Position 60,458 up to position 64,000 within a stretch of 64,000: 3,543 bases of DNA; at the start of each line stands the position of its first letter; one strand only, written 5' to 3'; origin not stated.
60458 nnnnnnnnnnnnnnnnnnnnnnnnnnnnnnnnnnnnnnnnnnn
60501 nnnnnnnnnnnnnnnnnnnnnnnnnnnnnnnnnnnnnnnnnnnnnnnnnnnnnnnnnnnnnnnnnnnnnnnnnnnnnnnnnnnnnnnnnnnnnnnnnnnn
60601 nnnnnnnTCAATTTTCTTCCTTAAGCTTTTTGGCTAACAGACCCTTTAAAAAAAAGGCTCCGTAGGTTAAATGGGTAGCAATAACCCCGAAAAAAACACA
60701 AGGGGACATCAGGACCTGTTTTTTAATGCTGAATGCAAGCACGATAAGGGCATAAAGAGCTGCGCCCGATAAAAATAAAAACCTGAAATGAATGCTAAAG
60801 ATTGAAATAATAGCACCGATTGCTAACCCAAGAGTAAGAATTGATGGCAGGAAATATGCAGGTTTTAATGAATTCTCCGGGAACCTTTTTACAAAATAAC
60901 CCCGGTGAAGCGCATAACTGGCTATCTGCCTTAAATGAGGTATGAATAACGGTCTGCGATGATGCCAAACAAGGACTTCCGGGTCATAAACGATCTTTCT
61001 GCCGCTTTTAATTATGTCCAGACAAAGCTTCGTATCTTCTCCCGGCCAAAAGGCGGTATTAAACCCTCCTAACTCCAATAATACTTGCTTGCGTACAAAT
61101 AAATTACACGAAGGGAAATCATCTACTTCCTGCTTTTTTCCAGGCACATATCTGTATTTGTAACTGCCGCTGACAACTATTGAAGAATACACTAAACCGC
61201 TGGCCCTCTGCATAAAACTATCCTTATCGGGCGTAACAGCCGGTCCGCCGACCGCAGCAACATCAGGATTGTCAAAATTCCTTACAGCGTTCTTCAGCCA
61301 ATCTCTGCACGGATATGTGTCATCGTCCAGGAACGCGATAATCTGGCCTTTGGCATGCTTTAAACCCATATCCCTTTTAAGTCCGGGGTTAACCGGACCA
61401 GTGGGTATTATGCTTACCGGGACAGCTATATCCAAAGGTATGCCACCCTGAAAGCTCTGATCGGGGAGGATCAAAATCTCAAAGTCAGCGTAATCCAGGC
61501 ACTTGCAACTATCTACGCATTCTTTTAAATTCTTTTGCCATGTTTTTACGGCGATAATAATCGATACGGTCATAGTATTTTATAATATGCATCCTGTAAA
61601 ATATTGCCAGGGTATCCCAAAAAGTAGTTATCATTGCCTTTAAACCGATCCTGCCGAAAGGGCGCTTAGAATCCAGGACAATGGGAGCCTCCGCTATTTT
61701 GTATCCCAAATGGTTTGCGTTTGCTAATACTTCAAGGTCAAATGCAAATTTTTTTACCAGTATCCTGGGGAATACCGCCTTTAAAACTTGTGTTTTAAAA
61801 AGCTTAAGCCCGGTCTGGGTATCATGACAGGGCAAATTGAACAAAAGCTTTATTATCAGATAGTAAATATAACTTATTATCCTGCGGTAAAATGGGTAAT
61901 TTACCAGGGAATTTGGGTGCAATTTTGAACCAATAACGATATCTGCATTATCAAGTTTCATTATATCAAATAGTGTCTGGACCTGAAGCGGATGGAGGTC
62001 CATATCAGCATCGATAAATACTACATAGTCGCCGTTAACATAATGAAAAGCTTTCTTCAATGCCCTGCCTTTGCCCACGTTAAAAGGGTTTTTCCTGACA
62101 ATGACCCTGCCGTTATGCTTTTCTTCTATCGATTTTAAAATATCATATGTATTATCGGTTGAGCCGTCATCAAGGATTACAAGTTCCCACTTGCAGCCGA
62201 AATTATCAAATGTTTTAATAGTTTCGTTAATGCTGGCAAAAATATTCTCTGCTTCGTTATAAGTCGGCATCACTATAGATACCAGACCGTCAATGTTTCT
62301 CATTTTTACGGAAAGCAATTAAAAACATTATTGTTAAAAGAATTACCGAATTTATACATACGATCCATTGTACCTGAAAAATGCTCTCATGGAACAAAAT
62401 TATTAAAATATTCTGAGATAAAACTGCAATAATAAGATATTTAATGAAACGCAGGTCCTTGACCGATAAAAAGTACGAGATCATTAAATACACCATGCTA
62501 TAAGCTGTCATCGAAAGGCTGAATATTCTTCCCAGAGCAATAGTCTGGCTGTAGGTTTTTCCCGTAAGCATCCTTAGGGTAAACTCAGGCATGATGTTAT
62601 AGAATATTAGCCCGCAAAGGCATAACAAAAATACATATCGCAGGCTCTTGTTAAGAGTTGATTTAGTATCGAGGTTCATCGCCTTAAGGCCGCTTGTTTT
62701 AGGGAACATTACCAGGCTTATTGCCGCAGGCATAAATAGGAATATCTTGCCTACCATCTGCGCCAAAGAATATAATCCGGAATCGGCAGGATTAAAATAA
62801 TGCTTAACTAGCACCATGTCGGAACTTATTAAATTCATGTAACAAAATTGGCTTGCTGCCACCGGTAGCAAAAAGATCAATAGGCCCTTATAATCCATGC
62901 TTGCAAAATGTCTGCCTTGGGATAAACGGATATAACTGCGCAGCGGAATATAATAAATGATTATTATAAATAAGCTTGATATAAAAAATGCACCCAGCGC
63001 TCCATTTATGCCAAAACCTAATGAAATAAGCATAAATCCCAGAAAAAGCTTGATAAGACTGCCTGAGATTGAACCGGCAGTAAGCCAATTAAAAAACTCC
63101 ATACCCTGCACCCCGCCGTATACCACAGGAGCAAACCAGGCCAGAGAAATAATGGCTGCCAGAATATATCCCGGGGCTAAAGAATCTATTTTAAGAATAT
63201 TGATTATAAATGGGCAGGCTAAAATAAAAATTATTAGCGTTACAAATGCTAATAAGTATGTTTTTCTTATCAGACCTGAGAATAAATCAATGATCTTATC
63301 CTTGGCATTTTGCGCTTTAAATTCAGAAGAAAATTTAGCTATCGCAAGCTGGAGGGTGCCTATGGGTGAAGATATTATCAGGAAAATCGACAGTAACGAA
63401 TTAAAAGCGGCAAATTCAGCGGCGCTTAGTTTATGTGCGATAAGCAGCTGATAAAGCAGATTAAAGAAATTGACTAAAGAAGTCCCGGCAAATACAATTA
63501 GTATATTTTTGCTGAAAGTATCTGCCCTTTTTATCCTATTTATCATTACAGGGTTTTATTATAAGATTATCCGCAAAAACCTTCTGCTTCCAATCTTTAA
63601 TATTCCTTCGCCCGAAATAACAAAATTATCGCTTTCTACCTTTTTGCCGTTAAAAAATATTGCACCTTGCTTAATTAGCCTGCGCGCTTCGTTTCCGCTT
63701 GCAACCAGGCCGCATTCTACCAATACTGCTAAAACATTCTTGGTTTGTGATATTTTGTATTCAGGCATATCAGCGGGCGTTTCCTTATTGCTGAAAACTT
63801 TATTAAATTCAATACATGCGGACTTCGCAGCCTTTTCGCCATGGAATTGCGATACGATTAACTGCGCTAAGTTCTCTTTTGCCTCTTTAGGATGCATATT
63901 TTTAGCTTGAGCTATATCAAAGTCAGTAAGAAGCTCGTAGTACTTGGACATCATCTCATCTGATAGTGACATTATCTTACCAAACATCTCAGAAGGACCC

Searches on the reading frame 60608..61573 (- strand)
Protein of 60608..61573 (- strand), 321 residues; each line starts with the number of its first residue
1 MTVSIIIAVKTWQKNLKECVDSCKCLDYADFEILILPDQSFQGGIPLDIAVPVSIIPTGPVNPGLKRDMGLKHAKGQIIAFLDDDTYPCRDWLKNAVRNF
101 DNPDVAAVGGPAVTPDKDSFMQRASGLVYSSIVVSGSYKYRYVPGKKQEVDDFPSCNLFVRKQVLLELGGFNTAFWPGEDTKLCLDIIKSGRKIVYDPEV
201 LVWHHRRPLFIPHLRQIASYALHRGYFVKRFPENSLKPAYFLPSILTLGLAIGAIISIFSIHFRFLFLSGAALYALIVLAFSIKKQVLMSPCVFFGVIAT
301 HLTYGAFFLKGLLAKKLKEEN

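Call 8: search_protein_families(library=pfam, proteins=[window:60608-61573:-], max_evalue=0.001)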
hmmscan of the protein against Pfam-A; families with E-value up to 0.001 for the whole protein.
window:60608-61573:- (321 aa): 4 families
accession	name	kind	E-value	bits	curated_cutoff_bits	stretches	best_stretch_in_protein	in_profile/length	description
PF00535.33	Glycos_transf_2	-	3e-15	57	23.3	1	4-166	1-165/168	Glycosyl transferase family 2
PF13632.12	Glyco_trans_2_3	-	9.9e-14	52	27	1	78-282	1-191/198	Glycosyl transferase family group 2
PF13641.12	Glyco_tranf_2_3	-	5.3e-10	40.1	27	1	9-207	7-214/230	Glycosyltransferase like family 2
PF10111.15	Glyco_tranf_2_2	-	0.0002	21.4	27.3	1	64-210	70-223/276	Glycosyltransferase like family 2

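Call 12: search_protein_families(library=ncbifam, proteins=[window:60608-61573:-], max_evalue=0.001)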
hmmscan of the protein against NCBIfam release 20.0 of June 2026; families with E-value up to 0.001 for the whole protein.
window:60608-61573:- (321 aa): 8 families
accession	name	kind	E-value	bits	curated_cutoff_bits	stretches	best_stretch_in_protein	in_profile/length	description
TIGR03965.1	mycofact_glyco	equivalog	3.6e-36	125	280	1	2-285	75-355/467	mycofactocin biosynthesis glycosyltransferase MftF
NF041875.1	EPS_EpsD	equivalog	4.1e-14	52.7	370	1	4-222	2-225/325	exopolysaccharide biosynthesis glycosyltransferase EpsD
NF041394.1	GtaseAglG_Halo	equivalog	7.1e-14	51.8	440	1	1-205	1-216/304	glucosyl-dolichyl phosphate glucuronosyltransferase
NF038302.1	EPS_HpsE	equivalog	4.6e-11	42.3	300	1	67-212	78-225/307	hormogonium polysaccharide biosynthesis glycosyltransferase HpsE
NF038299.1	EPS_HpsN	equivalog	4.5e-10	39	425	1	67-204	73-220/317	hormogonium polysaccharide biosynthesis glycosyltransferase HpsN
TIGR04283.1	glyco_like_mftF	equivalog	4.2e-09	36.3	182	1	3-235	1-216/221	TIGR04283 family arsenosugar biosynthesis glycosyltransferase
TIGR03937.1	PgaC_IcaA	equivalog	1e-06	28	422.3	1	2-203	46-249/407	poly-beta-1,6-N-acetyl-D-glucosamine synthase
NF050050.1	ProtGlycPglI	equivalog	0.00018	21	500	0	3-41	4-42/306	GalNAc(5)-diNAcBac-PP-undecaprenol beta-1,3-glucosyltransferase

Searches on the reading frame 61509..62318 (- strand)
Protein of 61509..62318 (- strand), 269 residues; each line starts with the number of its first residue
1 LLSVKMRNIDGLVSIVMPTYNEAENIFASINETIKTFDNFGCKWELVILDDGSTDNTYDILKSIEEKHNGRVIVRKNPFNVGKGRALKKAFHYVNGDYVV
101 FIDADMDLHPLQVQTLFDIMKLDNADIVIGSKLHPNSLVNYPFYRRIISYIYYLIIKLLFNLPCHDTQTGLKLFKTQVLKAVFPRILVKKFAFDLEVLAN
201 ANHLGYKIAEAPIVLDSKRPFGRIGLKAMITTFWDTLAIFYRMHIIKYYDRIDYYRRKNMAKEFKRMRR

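Call 4: search_protein_families(library=pfam, proteins=[window:61509-62318:-], max_evalue=0.01)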
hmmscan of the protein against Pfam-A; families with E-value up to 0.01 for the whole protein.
window:61509-62318:- (269 aa): 4 families
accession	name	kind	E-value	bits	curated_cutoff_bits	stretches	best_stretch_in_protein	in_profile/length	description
PF00535.33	Glycos_transf_2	-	1.5e-32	113.3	23.3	1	14-183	1-168/168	Glycosyl transferase family 2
PF10111.15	Glyco_tranf_2_2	-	1.9e-09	37.8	27.3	1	14-110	1-96/276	Glycosyltransferase like family 2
PF13641.12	Glyco_tranf_2_3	-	2.1e-07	31.6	27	1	13-115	3-106/230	Glycosyltransferase like family 2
PF13704.12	Glyco_tranf_2_4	-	1.5e-05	25.8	27.5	1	31-105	8-81/98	Glycosyl transferase family 2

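Call 12: search_protein_families(library=ncbifam, proteins=[window:61509-62318:-], max_evalue=0.001)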
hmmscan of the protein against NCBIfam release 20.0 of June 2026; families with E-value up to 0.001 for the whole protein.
window:61509-62318:- (269 aa): 28 families (the best 25 are shown)
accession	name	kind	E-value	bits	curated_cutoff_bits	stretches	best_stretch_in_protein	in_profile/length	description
TIGR04182.1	glyco_TIGR04182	equivalog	2.7e-19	69.6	325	1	13-218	2-193/293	S-layer glycoprotein N-glycosyltransferase AglJ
NF007986.1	PRK10714.1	equivalog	8.3e-17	61.2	529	1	13-181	8-171/316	undecaprenyl-phosphate 4-deoxy-4-formamido-L-arabinose transferase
NF058614.1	PPMAGASynPpgS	equivalog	2.1e-16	60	370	1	14-213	3-194/226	polyprenyl-phospho-N-acetylgalactosaminyl synthase PpgS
NF041875.1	EPS_EpsD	equivalog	4.7e-16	59.1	370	1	13-147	1-131/325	exopolysaccharide biosynthesis glycosyltransferase EpsD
TIGR03937.1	PgaC_IcaA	equivalog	8.4e-16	57.9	422.3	1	12-117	46-147/407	poly-beta-1,6-N-acetyl-D-glucosamine synthase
NF010496.0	PRK13915.1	equivalog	2.3e-15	56.5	262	1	11-118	31-140/307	glucosyl-3-phosphoglycerate synthase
NF007482.0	PRK10073.1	equivalog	2.6e-15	56.3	423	1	7-128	2-118/334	glycosyltransferase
NF047683.1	TeichurnBiosyTuaG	equivalog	1.4e-14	54.4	400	1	6-121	1-112/252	teichuronic acid biosynthesis protein TuaG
NF047588.1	GlcsyltransPgfSStrep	equivalog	1.7e-14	53.7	500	1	13-182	3-167/308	glycosyltransferase PgfS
NF053739.1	GlytfEpsEBac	equivalog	1.6e-11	43.7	450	1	13-105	3-92/265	glycosyltransferase EpsE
NF041391.1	DPhHxTase_Halo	equivalog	1.2e-10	40.8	375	1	17-218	1-186/213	dolichyl-phosphate hexose transferase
TIGR03111.1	glyc2_xrt_Gpos1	hypoth_equivalog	2.2e-10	39.9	363.95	1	13-116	51-152/439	TIGR03111 family XrtG-associated glycosyltransferase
NF038302.1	EPS_HpsE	equivalog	2.3e-10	39.9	300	1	14-142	4-133/307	hormogonium polysaccharide biosynthesis glycosyltransferase HpsE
TIGR04283.1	glyco_like_mftF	equivalog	5.1e-10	39.3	182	1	13-120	1-97/221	TIGR04283 family arsenosugar biosynthesis glycosyltransferase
TIGR04017.1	WcaA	equivalog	6.5e-09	35.8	495.75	1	11-114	5-104/279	colanic acid biosynthesis glycosyltransferase WcaA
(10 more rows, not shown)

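Call 14: search_solved_structures(query=window:61509-62318:-, max_evalue=0.001)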
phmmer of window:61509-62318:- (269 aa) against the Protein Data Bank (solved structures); distinct sequences matched with E-value up to 0.001: 27.
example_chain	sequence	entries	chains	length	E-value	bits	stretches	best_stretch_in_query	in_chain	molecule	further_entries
5mlz_A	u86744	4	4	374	5e-17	65.5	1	13-242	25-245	Dolichol monophosphate mannose synthase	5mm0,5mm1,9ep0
2z87_A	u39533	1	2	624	1.1e-15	61.1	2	8-134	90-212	Chondroitin synthase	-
2z86_A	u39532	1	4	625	1.2e-15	61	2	8-134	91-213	Chondroitin synthase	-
9bhc_C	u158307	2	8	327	1.5e-14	57.4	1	13-178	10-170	Undecaprenyl-phosphate 4-deoxy-4-formamido-L-arabinose transferase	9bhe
8vxh_A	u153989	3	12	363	1.9e-14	57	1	13-176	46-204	Undecaprenyl-phosphate 4-deoxy-4-formamido-L-arabinose transferase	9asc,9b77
9hwj_A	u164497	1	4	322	6.5e-14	55.3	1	13-132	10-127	Undecaprenyl-phosphate 4-deoxy-4-formamido-L-arabinose transferase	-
8bz8_A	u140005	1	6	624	3.9e-10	42.9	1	4-136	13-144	Glycosyltransferase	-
8bz4_A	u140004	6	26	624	3.9e-10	42.9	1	4-136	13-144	Glycosyltransferase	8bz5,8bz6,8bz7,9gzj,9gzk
6h1j_A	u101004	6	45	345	7.7e-10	42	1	12-131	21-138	Probable ss-1,3-N-acetylglucosaminyltransferase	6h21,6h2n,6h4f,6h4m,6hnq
4y6n_A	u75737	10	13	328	1.7e-08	37.5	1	12-116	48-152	Glucosyl-3-phosphoglycerate synthase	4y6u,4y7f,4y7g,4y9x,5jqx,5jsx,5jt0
3e25_A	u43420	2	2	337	1.8e-08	37.5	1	12-116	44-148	Putative uncharacterized protein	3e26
4ddz_A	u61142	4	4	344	1.9e-08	37.4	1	12-116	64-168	GLUCOSYL-3-PHOSPHOGLYCERATE SYNTHASE (GpgS) | Glucosyl-3-phosphoglycerate synthase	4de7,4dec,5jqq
5eke_A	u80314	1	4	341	8.8e-08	35.2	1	13-163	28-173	Uncharacterized glycosyltransferase sll0501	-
5ekp_C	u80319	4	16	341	9.3e-08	35.1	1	13-162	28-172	Uncharacterized glycosyltransferase sll0501 | Glycosyltransferase sll0501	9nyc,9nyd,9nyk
9nye_A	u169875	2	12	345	9.6e-08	35.1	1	13-162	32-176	Glycosyltransferase sll0501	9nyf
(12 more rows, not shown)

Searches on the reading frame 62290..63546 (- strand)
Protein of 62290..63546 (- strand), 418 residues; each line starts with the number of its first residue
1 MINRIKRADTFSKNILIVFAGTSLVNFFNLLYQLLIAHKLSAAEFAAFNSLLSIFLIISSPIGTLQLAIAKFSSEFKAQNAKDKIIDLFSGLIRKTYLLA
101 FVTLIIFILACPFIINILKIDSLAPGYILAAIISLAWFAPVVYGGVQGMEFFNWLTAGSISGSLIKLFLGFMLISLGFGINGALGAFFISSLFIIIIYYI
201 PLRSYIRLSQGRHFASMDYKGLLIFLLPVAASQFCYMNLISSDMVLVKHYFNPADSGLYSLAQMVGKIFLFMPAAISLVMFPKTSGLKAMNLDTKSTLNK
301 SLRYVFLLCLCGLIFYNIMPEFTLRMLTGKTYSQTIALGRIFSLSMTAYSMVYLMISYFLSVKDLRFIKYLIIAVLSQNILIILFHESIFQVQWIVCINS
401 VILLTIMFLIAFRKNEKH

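Call 8: search_protein_families(library=pfam, proteins=[window:62290-63546:-], max_evalue=0.001)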
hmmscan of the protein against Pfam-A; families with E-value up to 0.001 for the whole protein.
window:62290-63546:- (418 aa): 1 family
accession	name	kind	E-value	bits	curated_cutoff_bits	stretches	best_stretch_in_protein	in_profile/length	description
PF01943.22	Polysacc_synt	-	4.4e-08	33.3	28.2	1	13-283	3-269/274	Polysaccharide biosynthesis protein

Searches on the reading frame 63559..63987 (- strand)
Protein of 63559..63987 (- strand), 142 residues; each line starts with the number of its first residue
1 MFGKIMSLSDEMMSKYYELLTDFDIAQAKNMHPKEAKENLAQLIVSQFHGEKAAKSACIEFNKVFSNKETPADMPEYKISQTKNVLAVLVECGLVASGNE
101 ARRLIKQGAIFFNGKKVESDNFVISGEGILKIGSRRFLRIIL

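Call 8: search_protein_families(library=pfam, proteins=[window:63559-63987:-], max_evalue=0.001)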
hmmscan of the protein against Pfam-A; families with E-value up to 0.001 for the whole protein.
window:63559-63987:- (142 aa): 3 families
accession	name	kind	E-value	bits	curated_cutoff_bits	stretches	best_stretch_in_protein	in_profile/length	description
PF22421.1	SYY_C-terminal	-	1.1e-10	41.7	27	1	72-126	7-62/83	Tyrosine--tRNA ligase SYY-like C-terminal domain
PF01479.30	S4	-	9e-06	25.8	22.8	1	88-124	6-42/48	S4 domain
PF00579.31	tRNA-synt_1b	-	0.00044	20.1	21.1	1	1-66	220-292/292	tRNA synthetases class I (W and Y)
